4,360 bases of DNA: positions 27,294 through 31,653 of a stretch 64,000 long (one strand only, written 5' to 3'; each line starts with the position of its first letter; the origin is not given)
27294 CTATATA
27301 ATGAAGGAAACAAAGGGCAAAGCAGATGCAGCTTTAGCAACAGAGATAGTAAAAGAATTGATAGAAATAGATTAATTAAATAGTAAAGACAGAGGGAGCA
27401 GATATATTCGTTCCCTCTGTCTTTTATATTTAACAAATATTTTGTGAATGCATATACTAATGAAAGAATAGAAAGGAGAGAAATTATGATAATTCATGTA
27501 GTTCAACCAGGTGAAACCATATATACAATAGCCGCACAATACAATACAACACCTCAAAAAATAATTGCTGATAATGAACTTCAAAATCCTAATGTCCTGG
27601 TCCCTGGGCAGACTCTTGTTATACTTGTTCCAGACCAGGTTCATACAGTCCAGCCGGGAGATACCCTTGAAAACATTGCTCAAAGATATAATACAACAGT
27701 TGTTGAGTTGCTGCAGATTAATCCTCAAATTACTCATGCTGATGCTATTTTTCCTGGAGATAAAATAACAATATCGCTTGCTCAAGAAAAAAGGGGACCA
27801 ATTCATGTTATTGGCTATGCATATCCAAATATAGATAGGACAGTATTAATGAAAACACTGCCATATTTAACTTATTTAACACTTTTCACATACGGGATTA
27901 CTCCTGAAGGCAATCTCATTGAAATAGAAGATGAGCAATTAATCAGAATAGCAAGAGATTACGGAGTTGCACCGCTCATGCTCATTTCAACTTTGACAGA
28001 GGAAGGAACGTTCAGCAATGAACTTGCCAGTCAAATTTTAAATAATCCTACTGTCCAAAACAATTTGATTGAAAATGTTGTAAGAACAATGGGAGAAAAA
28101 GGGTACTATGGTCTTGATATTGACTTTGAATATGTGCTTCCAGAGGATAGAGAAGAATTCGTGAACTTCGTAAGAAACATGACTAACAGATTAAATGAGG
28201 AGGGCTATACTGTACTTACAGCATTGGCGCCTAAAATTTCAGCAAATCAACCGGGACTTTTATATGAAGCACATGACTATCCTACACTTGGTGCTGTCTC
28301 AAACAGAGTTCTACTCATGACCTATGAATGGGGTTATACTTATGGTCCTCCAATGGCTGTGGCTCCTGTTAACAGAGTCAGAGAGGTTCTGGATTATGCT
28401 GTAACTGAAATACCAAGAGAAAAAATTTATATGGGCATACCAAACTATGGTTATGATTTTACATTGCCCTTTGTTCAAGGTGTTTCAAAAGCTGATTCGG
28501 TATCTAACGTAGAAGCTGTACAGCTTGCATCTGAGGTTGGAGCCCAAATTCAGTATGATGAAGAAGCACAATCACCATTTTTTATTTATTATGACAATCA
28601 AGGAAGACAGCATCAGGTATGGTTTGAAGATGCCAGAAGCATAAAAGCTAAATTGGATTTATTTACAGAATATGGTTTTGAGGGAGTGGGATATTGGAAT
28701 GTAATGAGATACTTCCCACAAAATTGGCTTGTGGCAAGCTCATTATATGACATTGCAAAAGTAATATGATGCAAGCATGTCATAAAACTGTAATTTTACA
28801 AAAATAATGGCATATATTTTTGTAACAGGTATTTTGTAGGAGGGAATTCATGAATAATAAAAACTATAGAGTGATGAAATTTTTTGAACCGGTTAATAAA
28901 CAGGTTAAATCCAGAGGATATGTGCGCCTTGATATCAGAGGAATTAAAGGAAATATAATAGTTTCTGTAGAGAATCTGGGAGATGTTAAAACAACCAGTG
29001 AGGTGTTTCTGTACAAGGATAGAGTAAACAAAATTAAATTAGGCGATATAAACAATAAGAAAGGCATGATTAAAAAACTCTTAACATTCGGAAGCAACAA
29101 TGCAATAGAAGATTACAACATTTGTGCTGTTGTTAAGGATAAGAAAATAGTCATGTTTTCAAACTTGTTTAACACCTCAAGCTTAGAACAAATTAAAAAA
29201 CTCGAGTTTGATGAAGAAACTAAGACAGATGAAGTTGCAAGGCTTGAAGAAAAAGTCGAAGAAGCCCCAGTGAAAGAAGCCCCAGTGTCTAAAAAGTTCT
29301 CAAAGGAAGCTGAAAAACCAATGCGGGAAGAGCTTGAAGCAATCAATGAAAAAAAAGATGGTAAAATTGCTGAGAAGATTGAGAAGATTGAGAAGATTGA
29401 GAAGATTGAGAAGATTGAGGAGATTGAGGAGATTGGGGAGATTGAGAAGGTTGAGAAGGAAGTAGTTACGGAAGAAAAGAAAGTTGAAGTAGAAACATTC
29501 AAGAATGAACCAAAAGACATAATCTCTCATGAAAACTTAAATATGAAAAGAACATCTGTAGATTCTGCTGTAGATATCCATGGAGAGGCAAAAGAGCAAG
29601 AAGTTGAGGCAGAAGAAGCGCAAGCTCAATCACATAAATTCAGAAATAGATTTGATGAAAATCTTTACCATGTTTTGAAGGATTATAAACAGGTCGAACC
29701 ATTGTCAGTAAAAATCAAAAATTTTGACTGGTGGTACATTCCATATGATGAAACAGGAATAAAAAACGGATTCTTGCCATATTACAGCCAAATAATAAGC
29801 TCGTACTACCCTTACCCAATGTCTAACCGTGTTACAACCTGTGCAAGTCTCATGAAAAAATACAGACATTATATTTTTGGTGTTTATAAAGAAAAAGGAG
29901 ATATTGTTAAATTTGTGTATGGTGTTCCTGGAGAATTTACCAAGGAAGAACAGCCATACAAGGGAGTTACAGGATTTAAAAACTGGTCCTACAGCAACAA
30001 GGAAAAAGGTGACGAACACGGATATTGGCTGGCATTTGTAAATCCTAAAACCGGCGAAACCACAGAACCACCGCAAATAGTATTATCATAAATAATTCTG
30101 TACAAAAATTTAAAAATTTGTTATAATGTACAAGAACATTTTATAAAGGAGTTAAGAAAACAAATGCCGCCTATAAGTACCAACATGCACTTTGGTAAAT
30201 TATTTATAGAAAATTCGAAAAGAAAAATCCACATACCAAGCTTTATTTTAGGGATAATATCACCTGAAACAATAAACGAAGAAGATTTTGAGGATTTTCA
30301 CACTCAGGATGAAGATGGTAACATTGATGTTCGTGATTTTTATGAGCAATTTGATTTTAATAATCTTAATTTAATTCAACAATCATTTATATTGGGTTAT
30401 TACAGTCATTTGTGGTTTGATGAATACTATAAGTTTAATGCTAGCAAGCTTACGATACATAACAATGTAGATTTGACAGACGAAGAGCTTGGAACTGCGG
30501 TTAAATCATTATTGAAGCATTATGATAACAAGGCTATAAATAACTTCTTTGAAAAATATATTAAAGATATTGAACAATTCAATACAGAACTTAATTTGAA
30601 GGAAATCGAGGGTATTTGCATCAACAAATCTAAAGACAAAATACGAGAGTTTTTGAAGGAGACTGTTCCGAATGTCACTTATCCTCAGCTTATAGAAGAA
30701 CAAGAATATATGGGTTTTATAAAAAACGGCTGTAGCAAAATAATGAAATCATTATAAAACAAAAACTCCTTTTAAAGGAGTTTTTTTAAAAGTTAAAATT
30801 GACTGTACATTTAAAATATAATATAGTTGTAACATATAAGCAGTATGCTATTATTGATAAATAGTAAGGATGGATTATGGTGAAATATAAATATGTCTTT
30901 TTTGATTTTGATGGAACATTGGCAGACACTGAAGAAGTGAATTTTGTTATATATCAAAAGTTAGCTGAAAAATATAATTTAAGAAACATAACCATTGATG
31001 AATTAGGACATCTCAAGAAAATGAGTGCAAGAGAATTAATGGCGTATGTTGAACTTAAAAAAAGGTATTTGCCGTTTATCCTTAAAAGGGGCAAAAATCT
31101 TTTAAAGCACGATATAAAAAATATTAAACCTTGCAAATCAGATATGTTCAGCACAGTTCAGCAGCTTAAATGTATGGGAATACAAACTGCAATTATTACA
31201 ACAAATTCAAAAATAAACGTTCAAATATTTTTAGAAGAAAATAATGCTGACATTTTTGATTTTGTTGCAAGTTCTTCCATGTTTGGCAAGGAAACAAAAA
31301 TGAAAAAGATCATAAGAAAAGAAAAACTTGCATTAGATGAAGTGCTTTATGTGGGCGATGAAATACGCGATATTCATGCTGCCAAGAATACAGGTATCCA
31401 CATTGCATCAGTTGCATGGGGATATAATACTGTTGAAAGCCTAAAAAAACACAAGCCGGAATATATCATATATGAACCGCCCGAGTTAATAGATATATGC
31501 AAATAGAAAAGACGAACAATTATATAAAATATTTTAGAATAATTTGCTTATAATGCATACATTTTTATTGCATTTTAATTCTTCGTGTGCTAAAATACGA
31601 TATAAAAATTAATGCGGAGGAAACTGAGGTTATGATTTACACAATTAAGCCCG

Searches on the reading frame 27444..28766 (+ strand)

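Call 47: search_protein_families(library=ncbifam, proteins=[window:27444-28766:+], max_evalue=1e-10)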
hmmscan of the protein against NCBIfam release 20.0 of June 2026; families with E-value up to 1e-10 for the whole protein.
window:27444-28766:+ (441 aa): 1 family
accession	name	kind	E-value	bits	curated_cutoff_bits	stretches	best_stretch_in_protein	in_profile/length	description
TIGR02899.1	spore_safA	subfamily_domain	2.5e-19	69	67.85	0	69-110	1-42/44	SafA/ExsA family spore coat assembly protein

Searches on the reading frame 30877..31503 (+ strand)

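Call 47: search_protein_families(library=ncbifam, proteins=[window:30877-31503:+], max_evalue=1e-10)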
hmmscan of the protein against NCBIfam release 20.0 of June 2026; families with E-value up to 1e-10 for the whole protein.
window:30877-31503:+ (209 aa): 4 families
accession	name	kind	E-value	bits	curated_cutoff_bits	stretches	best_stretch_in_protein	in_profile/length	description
NF009699.0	PRK13225.1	equivalog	6.3e-19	68.5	368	1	6-206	64-265/273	phosphoglycolate phosphatase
NF009804.0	PRK13288.1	equivalog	2.4e-17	63.1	218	1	5-208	4-210/215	pyrophosphatase PpaX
NF009695.0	PRK13222.1-2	equivalog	2.8e-16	59.7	225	1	3-207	5-221/226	phosphoglycolate phosphatase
TIGR01549.1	HAD-SF-IA-v1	subfamily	8.4e-12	45.7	23.3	0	101-173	76-149/149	HAD-IA family hydrolase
